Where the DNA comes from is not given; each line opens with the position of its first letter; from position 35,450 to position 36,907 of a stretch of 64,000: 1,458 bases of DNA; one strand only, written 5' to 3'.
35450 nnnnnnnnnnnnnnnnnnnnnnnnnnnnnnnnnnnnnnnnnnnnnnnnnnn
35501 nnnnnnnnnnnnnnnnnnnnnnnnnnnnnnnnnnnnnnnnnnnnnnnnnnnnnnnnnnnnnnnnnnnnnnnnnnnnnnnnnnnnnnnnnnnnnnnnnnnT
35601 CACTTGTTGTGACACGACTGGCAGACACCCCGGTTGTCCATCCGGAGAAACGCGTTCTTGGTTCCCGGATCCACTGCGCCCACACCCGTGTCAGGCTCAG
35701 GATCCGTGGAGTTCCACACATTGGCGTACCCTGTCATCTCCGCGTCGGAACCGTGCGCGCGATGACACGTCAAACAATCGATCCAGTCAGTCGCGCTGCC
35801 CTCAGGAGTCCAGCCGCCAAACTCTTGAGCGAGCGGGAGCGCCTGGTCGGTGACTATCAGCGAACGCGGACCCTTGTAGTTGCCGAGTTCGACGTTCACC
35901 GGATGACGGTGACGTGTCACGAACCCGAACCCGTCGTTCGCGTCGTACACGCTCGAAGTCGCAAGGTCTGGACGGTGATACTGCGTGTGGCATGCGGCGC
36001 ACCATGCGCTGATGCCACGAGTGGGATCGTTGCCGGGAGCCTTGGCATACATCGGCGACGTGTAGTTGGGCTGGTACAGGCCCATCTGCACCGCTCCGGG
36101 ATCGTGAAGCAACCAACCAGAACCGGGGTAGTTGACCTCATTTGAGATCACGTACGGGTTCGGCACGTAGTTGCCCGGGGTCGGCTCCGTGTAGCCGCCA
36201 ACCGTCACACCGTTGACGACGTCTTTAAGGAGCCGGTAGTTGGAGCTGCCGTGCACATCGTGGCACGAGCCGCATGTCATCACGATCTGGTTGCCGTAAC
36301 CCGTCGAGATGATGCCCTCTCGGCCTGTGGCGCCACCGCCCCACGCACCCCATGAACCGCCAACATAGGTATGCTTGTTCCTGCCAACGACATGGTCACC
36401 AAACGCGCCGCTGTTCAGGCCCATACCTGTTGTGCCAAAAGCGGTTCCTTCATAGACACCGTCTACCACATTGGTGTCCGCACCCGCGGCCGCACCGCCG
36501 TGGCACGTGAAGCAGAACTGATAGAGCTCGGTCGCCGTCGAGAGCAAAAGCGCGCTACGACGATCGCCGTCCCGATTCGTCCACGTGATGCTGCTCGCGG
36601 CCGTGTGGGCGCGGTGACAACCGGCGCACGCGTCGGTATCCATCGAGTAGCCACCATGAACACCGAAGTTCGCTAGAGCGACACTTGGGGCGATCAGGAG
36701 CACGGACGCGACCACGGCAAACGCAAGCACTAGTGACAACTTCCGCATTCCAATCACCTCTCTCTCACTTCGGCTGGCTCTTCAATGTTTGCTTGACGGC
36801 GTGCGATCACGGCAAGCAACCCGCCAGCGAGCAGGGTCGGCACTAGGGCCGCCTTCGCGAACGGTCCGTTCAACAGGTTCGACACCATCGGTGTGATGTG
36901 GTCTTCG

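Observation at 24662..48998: Integrated 24-kb formate-to-extracellular-acceptor system in a probable monoderm (about 59 haem motifs)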

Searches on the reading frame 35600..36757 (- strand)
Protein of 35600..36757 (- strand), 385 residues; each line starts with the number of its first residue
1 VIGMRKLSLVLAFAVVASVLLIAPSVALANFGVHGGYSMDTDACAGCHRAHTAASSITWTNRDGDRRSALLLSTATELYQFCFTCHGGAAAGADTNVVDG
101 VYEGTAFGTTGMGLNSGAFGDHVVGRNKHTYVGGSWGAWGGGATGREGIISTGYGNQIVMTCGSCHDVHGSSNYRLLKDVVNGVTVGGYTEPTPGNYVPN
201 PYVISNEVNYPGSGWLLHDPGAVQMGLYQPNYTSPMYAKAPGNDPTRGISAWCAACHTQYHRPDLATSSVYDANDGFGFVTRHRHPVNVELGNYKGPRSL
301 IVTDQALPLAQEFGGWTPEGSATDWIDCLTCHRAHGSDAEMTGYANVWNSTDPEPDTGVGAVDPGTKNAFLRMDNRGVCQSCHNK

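Call 4: search_protein_families(library=pfam, proteins=[window:35600-36757:-], max_evalue=0.01)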
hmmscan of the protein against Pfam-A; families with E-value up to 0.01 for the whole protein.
window:35600-36757:- (385 aa): 7 families
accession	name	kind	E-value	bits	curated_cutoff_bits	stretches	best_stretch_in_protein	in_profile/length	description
PF09699.15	Paired_CXXCH_1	-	2.4e-13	50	20.6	1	161-179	8-26/41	Doubled CXXCH motif (Paired_CXXCH_1)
PF22113.1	Mtrc-MtrF_II-IV_dom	-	1.8e-08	34.5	30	0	37-95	77-135/176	Outer membrane cytochrome MtrC/MtrF-like, domains II/IV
PF14522.11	Cytochrome_C7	-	1.2e-05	25.4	24.8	0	41-91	13-53/67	Cytochrome c7 and related cytochrome c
PF14537.11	Cytochrom_c3_2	-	1.7e-05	25.7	25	0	43-91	8-38/79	Cytochrome c3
PF00034.26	Cytochrom_C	-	0.0007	21.3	21.3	0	155-185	4-29/90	Cytochrome c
PF00759.25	Glyco_hydro_9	-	0.004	17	27.7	0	43-103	151-210/444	Glycosyl hydrolase family 9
PF22678.1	Cytochrom_c_NrfB-like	-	0.0042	18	27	0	160-173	59-72/89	Cytochrome c-type protein NrfB-like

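Call 19: find_homologous_proteins(query=window:35600-36757:-, max_evalue=0.00001)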
Query window:35600-36757:- (385 aa): 1710 proteins with E <= 0.00001 among 8000 candidates; the best 120 are listed.
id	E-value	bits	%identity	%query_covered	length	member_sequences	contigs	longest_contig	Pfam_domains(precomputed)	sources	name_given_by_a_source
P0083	2.2e-262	888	98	99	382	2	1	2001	PF09699.16,PF14537.12,PF14522.12,PF22113.2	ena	-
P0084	2.7e-223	760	85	99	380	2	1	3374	PF09699.16,PF14537.12,PF14522.12,PF22113.2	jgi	-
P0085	1.3e-216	738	81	99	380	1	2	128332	PF09699.16,PF14522.12,PF22113.2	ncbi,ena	-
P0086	1.7e-165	569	66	99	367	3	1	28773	PF09699.16,PF14522.12,PF22113.2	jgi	jgi:hypothetical protein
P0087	7.7e-161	554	65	99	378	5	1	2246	PF09699.16,PF14522.12,PF22113.2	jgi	jgi:hypothetical protein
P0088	1.3e-160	553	65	99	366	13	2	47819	PF09699.16,PF22678.2,PF14522.12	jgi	-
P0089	1.5e-159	550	63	99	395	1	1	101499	PF09699.16,PF14537.12,PF00034.27,PF14522.12,PF22113.2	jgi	-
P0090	6.4e-157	541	65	97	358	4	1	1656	PF09699.16,PF14522.12,PF22113.2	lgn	-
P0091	1.9e-156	539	64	99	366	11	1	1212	PF09699.16,PF14522.12,PF22113.2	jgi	jgi:predicted CXXCH cytochrome family protein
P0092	1.1e-155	537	62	99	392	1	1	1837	PF09699.16,PF14522.12,PF22113.2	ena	-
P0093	1.6e-155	536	62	99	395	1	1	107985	PF09699.16,PF14522.12,PF22113.2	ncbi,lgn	-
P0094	5.1e-153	528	60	99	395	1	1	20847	PF09699.16,PF00034.27,PF14522.12,PF22113.2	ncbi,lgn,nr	ncbi:MAG: cytochrome c3 family protein [Coriobacteriia bacterium]|nr:cytochrome c3 family protein [C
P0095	7.1e-153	528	61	99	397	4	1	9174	PF09699.16,PF14537.12,PF14522.12,PF22113.2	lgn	-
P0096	9.8e-152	524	62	100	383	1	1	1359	PF09699.16,PF00034.27,PF22113.2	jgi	jgi:hypothetical protein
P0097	3.7e-151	522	59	100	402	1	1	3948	PF09699.16,PF00034.27,PF14522.12,PF22113.2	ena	-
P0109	5.3e-143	495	59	100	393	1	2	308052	PF09699.16,PF14522.12,PF22113.2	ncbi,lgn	-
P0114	1.0e-140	488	57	99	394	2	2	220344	PF09699.16,PF14522.12,PF22113.2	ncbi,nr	ncbi:MAG: hypothetical protein RQ731_04970 [Anaerosomatales bacterium]|nr:hypothetical protein [Anae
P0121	6.3e-139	482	58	100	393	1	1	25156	PF09699.16,PF14522.12,PF22113.2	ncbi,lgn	-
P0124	1.2e-136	474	55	99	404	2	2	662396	PF09699.16,PF00034.27,PF14522.12,PF22113.2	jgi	-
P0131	7.5e-134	465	59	95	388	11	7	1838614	PF09699.16,PF14522.12,PF22113.2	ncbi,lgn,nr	ncbi:MAG: hypothetical protein QMD76_00200 [Anaerosomatales bacterium]|nr:hypothetical protein [Cori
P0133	1.8e-132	460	58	95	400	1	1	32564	PF09699.16,PF14522.12,PF22113.2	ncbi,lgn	-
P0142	3.3e-130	453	57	94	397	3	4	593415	PF09699.16,PF14537.12,PF14522.12,PF22113.2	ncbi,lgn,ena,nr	ncbi:MAG: hypothetical protein FD171_447 [Actinobacteria bacterium]|nr:MAG: hypothetical protein FD1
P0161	2.7e-124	433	54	99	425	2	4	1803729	PF09699.16,PF00034.27,PF22113.2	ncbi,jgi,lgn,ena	jgi:hypothetical protein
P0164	1.1e-121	425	54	100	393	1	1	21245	PF09699.16,PF00034.27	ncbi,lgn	-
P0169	1.8e-119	418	54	99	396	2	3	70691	PF09699.16,PF00034.27,PF14522.12,PF22113.2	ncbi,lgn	-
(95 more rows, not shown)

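Call 21: find_related_loci(query=A1, collection=genome_contigs, flank=10000)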
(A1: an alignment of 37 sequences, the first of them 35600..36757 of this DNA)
Query A1 (385 aa) in genome_contigs; peptide patterns used: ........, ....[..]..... (x = any residue, [..] = any of these).
600 stretches matched a pattern (row limit reached: there are more); 420 encode a relative of the query (tblastn E <= 1e-3); the best 80 are kept; 75 distinct loci.
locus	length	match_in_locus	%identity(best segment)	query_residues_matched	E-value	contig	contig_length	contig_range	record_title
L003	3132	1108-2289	83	1-385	0e+0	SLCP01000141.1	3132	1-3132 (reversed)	MAG: Coriobacteriia bacterium isolate CSSed162cmB_508 CSSed16-2cmB-189146, whole genome shotgun sequence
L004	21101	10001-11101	64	4-385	2e-164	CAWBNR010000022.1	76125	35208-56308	MAG: uncultured Thermoleophilia bacterium isolate MFD01299.bin.2.115 genome assembly, contig: contig_88862, whole genome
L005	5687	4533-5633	64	3-385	1e-160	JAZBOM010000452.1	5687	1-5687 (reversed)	MAG: Thermoleophilia bacterium isolate bin.663 k117_7725299, whole genome shotgun sequence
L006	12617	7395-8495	64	3-385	4e-164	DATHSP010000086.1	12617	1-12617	MAG TPA_asm: Thermoleophilia bacterium isolate SMAG_U16054 k141_945146, whole genome shotgun sequence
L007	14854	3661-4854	60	1-385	2e-153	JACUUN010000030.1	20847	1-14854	MAG: Coriobacteriia bacterium isolate Kmv32 NODE_1228_length_20847_cov_7.724461, whole genome shotgun sequence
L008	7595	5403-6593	58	1-385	3e-147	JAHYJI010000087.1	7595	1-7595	MAG: Coriobacteriia bacterium isolate KA18 NODE_4010_length_7595_cov_11.137252, whole genome shotgun sequence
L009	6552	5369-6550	61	1-379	6e-145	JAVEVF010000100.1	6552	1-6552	MAG: Coriobacteriia bacterium isolate BF4_114 NODE_40673_length_6576_cov_3.764925_Biofilm4, whole genome shotgun sequenc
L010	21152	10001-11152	61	1-385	5e-142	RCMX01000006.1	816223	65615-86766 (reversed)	MAG: Actinobacteria bacterium isolate 1MN72D_65_13 NODE_3_length_816362_cov_7_81738, whole genome shotgun sequence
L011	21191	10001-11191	57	1-385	4e-141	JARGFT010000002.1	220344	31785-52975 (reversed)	MAG: Anaerosomatales bacterium isolate C14-13 NODE_2_length_220344_cov_6.848933, whole genome shotgun sequence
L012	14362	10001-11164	59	1-385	3e-140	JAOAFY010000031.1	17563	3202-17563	MAG: Coriobacteriia bacterium isolate SKW301 NODE_31_length_17563_cov_2.731209, whole genome shotgun sequence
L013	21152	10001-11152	60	1-385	4e-140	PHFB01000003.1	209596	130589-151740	MAG: Actinobacteria bacterium HGW-Actinobacteria-1 bjp_ig2102_scaffold_58, whole genome shotgun sequence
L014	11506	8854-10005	60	1-385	2e-139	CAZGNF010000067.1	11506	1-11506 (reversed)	MAG TPA_asm: uncultured Coriobacteriaceae bacterium isolate binchicken_co269_80 genome assembly, contig: NODE_5640_lengt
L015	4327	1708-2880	60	1-385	7e-142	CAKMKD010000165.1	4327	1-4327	uncultured Coriobacteriia bacterium isolate OKU8 genome assembly, contig: MEGAHIT_co_assembly_000000012901, whole genome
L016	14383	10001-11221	61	1-385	1e-136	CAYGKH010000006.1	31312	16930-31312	MAG TPA_asm: uncultured Coriobacteriaceae bacterium isolate ERP113451_co4_67 genome assembly, contig: NODE_570_length_31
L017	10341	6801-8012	55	4-385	2e-136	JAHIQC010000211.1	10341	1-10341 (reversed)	MAG: Actinomycetota bacterium isolate KR13_S3.mb.94 KR13_S3.mb.94_k141_312010, whole genome shotgun sequence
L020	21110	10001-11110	59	20-385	4e-135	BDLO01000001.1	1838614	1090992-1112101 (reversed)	Coriobacteriaceae bacterium EMTCatB1 DNA, scaffold1, whole genome shotgun sequence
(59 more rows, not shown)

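Call 26: search_solved_structures(query=window:35600-36757:-, max_evalue=1, show_alignments=2)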
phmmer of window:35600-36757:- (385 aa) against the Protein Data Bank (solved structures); distinct sequences matched with E-value up to 1: 3.
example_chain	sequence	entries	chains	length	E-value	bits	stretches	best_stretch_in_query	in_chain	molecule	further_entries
6itc_B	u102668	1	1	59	0.12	14.6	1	20-66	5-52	Translocating peptide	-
7awt_E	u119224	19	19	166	0.74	12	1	275-331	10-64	NADH-quinone oxidoreductase subunit E | NADH dehydrogenase I subunit E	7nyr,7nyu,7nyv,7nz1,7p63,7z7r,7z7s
9q8i_E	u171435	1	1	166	0.74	12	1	275-331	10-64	NADH-quinone oxidoreductase subunit E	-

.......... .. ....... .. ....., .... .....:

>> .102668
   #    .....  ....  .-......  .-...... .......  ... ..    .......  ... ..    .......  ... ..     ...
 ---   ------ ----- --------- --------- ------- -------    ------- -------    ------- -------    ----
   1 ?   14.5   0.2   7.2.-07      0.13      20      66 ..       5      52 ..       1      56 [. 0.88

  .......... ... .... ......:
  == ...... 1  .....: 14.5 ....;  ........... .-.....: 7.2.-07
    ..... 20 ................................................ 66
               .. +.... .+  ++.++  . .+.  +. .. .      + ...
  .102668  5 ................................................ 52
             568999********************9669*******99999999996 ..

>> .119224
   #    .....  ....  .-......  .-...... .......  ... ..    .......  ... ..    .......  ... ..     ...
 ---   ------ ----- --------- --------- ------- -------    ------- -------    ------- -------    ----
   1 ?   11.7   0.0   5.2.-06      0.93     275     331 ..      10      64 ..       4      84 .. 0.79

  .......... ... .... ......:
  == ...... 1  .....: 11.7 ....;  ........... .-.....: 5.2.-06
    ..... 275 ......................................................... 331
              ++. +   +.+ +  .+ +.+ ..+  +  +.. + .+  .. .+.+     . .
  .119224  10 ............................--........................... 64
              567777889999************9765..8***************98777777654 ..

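Call 27: search_solved_structures(query=A1, max_evalue=10, show_alignments=3)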
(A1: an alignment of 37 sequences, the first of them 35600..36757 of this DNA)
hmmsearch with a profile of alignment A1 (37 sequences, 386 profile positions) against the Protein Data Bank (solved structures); distinct sequences matched with E-value up to 10: 10.
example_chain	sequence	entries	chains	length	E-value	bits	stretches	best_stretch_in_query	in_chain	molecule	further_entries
6ef8_A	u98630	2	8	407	3.2e-10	42.9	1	40-367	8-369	C-type cytochrome OmcS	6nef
9yuq_N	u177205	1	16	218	0.00022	23.7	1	8-167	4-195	Putative multiheme cytochrome c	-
7tfs_A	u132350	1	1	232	0.0013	21.1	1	38-181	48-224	Cytochrome c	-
9wcx_U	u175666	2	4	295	0.044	16.1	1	60-166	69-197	Cytochrome bc1 complex cytochrome c subunit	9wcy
7q21_C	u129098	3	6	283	0.32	13.2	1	57-166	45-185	Cytochrome bc1 complex cytochrome c subunit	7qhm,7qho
8ovc_O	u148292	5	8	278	0.42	12.8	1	60-166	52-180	Cytochrome bc1 complex cytochrome c subunit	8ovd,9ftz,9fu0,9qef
6hwh_M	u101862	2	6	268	0.44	12.8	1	60-166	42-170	Cytochrome bc1 complex cytochrome c subunit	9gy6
6adq_C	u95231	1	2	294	0.49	12.6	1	60-166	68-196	Cytochrome bc1 complex cytochrome c subunit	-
8hcr_C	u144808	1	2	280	0.51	12.6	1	60-166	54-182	Cytochrome bc1 complex cytochrome c subunit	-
7e1v_O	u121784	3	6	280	0.51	12.6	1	60-166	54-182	Cytochrome bc1 complex cytochrome c subunit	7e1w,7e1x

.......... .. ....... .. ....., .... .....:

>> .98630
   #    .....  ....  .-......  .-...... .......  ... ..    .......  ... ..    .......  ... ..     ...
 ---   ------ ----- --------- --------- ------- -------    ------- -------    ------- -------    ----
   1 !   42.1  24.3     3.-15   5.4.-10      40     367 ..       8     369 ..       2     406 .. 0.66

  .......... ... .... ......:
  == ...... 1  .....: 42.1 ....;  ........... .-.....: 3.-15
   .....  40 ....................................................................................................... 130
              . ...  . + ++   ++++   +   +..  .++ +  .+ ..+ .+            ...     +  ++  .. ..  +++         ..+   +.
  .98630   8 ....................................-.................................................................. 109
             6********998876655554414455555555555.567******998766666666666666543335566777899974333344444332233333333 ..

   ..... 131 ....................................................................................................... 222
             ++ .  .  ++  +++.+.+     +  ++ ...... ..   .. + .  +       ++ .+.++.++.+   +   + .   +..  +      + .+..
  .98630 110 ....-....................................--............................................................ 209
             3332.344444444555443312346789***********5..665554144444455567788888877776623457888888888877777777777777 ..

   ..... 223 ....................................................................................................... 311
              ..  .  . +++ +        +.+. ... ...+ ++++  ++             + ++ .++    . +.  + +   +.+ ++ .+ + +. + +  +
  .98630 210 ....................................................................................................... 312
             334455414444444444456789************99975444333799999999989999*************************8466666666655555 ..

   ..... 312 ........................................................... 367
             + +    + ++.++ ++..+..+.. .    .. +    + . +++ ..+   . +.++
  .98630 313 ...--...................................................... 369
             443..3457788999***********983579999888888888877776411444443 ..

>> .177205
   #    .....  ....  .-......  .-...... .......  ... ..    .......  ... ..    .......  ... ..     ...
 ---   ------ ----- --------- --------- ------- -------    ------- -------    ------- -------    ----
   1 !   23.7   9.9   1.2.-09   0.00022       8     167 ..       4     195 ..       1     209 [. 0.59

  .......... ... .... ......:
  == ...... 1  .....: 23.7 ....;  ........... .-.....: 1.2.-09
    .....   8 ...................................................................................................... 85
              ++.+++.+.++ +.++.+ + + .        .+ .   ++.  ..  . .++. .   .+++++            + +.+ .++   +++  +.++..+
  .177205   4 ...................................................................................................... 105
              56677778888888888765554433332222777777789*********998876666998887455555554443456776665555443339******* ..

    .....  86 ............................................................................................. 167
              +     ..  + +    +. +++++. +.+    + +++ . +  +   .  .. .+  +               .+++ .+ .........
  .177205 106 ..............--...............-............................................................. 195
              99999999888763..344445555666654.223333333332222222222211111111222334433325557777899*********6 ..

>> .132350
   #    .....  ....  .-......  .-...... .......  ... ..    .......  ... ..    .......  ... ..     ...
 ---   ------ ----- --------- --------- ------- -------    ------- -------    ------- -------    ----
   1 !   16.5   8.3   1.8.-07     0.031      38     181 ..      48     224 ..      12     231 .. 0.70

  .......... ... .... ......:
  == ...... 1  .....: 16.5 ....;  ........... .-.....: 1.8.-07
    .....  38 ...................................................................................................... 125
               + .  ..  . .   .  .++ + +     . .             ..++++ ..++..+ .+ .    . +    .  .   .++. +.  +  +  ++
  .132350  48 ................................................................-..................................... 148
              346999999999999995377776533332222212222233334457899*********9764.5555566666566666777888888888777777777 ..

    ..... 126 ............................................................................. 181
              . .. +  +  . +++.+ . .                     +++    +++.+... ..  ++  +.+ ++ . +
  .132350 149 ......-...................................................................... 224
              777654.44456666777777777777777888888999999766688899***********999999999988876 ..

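Call 43: predict_structure(alignment_id=A1)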
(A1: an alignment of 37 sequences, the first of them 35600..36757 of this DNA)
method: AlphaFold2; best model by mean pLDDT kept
length: 385 residues; sequences in the alignment: 37
mean_pLDDT: 49.0   pTM: 0.44
mean pLDDT of the five models: 49.0, 48.6, 45.5, 43.0, 36.9
residues with pLDDT >= 90: 0; 70-90: 60; 50-70: 107; < 50: 218
segments of 3 or more residues with pLDDT < 50: 23-55, 114-117, 126-130, 136-178, 232-235, 265-385
pLDDT, mean of each block of 10 residues (from residue 1): 75 82 39 28 34 53 70 59 57 57 63 54 50 48 40 43 38 39 64 83 70 76 70 52 66 53 46 42 32 32 35 39 37 26 32 37 33 25 23
secondary structure, 60 per line:
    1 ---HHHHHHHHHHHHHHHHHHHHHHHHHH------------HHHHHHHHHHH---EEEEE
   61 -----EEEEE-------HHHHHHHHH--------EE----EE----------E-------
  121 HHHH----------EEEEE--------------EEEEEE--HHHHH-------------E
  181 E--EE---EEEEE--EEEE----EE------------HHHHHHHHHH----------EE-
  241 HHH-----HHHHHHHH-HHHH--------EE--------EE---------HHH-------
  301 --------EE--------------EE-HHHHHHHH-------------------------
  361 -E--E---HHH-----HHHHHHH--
elements in order: H4-29 H42-52 E56-60 E66-70 H78-86 H121-124 E135-139 E154-159 H162-166 E189-193 E196-199 H218-227 H249-256 H258-261 H328-335 H377-383

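Call 44: search_protein_families(library=ncbifam, proteins=[window:35600-36757:-], max_evalue=0.01)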
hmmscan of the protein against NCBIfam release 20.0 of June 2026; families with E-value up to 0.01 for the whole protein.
window:35600-36757:- (385 aa): 3 families
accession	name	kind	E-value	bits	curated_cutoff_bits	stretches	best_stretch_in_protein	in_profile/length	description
TIGR01905.1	paired_CXXCH_1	subfamily_domain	1.4e-14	53.7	25.2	1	161-179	8-26/41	doubled CXXCH domain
TIGR03508.1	decahem_SO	subfamily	9.2e-06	25.3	192.2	0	159-181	143-211/258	DmsE family decaheme c-type cytochrome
NF041028.1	decahem_GSU2203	exception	4.6e-05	22.8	325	0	160-174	175-189/317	GSU2203 family decaheme c-type cytochrome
